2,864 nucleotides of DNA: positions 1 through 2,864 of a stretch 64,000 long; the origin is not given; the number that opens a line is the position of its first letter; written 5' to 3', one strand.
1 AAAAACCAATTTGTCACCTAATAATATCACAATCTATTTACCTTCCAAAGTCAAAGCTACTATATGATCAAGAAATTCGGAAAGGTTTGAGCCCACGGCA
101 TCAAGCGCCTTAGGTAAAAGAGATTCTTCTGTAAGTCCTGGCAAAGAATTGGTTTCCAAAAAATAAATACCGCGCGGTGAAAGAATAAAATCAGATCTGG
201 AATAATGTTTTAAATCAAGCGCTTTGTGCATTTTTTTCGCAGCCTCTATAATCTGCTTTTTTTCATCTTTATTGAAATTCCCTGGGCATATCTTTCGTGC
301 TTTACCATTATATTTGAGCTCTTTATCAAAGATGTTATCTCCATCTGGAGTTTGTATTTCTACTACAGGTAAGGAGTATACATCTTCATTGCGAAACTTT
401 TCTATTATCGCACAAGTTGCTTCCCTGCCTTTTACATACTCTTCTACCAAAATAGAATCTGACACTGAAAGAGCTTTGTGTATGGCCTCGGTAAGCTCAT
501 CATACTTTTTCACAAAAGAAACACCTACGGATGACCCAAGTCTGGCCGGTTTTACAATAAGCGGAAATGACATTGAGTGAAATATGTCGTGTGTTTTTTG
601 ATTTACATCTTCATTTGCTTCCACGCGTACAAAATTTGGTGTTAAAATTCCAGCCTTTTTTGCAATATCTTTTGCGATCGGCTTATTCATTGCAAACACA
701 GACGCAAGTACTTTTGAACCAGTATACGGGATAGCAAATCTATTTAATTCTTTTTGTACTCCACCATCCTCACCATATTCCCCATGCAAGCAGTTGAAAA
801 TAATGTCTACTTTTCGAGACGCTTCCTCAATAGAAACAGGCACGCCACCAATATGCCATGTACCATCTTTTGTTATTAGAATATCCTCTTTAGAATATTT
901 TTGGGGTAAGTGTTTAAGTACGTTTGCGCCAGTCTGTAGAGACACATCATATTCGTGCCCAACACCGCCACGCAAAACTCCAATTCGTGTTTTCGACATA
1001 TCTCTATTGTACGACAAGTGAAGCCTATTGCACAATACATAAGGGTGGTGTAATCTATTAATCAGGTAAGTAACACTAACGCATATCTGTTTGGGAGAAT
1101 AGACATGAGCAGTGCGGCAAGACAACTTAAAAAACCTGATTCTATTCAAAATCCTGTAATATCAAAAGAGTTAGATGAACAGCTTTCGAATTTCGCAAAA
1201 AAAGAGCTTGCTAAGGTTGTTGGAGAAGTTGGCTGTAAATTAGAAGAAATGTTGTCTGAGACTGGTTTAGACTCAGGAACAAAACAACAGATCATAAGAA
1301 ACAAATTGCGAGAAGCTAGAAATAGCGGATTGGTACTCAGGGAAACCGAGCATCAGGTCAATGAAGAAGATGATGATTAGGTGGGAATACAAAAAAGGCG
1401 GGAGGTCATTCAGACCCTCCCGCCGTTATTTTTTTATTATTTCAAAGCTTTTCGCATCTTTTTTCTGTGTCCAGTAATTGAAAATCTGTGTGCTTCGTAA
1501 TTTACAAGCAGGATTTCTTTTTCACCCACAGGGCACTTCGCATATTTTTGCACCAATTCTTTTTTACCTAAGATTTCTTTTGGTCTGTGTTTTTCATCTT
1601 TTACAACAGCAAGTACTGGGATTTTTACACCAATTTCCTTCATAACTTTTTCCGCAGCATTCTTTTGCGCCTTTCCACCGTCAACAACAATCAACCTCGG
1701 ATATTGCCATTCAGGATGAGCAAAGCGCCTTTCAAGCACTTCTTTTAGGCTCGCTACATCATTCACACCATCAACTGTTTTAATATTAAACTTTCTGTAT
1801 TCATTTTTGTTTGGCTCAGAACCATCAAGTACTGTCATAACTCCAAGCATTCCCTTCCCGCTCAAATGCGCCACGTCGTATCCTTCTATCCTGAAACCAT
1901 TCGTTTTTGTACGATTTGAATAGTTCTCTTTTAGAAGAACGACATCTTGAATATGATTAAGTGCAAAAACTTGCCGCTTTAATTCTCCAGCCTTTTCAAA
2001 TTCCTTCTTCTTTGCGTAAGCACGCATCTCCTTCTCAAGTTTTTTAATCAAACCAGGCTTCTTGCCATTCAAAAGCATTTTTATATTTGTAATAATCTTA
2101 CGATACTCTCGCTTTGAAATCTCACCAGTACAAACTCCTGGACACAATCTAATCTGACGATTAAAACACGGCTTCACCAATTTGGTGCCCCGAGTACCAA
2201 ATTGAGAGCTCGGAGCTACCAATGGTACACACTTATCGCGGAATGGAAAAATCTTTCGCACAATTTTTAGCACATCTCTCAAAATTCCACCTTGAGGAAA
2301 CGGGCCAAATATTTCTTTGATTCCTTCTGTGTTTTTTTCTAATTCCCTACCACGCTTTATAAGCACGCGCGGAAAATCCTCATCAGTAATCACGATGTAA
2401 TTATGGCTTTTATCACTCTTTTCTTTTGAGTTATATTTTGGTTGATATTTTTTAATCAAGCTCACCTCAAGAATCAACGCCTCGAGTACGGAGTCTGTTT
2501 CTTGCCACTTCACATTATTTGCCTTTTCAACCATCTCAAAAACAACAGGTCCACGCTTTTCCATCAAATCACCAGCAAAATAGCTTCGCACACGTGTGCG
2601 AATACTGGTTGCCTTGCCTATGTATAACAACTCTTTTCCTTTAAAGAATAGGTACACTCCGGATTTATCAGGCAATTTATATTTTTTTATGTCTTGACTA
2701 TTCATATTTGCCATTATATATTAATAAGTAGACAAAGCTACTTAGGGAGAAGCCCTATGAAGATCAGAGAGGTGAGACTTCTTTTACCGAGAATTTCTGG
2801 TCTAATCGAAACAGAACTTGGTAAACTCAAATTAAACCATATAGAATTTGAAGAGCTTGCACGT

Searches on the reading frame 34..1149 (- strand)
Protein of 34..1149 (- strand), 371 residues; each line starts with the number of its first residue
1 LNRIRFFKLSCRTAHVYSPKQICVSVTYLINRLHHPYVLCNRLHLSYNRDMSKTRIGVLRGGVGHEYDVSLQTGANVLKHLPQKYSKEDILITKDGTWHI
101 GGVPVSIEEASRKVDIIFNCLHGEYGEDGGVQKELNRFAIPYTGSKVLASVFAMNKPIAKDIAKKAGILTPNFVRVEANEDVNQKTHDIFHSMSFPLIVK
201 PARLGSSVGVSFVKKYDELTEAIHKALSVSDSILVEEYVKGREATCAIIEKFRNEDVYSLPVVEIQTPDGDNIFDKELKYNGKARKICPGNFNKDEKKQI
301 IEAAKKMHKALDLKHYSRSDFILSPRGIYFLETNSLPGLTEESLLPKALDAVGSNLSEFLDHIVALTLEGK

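Call 29: search_protein_families(library=pfam, proteins=[window:34-1149:-], max_evalue=0.001)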
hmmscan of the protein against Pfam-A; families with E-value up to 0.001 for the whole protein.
window:34-1149:- (371 aa): 8 families
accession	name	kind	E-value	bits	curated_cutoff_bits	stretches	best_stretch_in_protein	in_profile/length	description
PF07478.18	Dala_Dala_lig_C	-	3.8e-45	154.4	24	1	163-364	2-203/204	D-ala D-ala ligase C-terminus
PF01820.27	Dala_Dala_lig_N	-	5.2e-20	72.6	34.6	2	108-145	84-121/121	D-ala D-ala ligase N-terminus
PF02655.19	ATP-grasp_3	-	3.2e-09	37.5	23.2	1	167-335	15-155/160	ATP-grasp domain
PF02222.28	ATP-grasp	-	4e-09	36.8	27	1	163-271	3-108/179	ATP-grasp domain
PF08443.16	RimK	-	9.6e-09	35.5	21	1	156-341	4-171/188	RimK-like ATP-grasp domain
PF02786.22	CPSase_L_D2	-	8.9e-08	32.3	19.8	1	159-335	5-178/211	Carbamoyl-phosphate synthase L chain, ATP binding domain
PF01071.24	GARS_A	-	5.7e-07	30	27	1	155-261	2-109/194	Phosphoribosylglycinamide synthetase, ATP-grasp (A) domain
PF13535.11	ATP-grasp_4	-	5.3e-06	26.6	27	1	194-245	2-67/160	ATP-grasp domain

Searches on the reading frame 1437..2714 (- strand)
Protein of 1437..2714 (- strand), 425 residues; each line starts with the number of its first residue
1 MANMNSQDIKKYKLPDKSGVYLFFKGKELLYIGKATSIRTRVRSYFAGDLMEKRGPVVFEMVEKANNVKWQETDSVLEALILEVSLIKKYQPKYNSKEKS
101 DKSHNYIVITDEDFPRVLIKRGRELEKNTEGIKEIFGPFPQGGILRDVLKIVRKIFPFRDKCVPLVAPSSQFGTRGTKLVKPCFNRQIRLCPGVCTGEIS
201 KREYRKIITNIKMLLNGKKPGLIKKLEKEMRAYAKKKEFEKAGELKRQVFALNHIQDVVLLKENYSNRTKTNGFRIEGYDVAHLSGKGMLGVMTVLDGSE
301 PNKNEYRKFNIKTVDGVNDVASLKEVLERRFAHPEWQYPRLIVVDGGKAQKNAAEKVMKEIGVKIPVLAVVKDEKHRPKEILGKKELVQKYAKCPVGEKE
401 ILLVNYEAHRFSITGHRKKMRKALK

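Call 29: search_protein_families(library=pfam, proteins=[window:1437-2714:-], max_evalue=0.001)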
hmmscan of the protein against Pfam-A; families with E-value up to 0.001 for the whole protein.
window:1437-2714:- (425 aa): 3 families
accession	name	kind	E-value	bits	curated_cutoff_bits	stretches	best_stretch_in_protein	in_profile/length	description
PF08459.17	UvrC_RNaseH_dom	-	4.6e-34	118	22.3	1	274-413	11-159/159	UvrC RNAse H endonuclease domain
PF01541.30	GIY-YIG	-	7.3e-07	29.8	22.6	1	18-95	2-78/78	GIY-YIG catalytic domain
PF02151.25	UVR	-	2.9e-06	27.3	21.5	1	222-252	3-33/36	UvrB/uvrC motif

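Call 72: find_encoding_contigs(protein=window:1437-2714:-, flank=10000, max_places=2)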
Protein window:1437-2714:- (425 aa): no gene with exactly this product is on record in the collection.
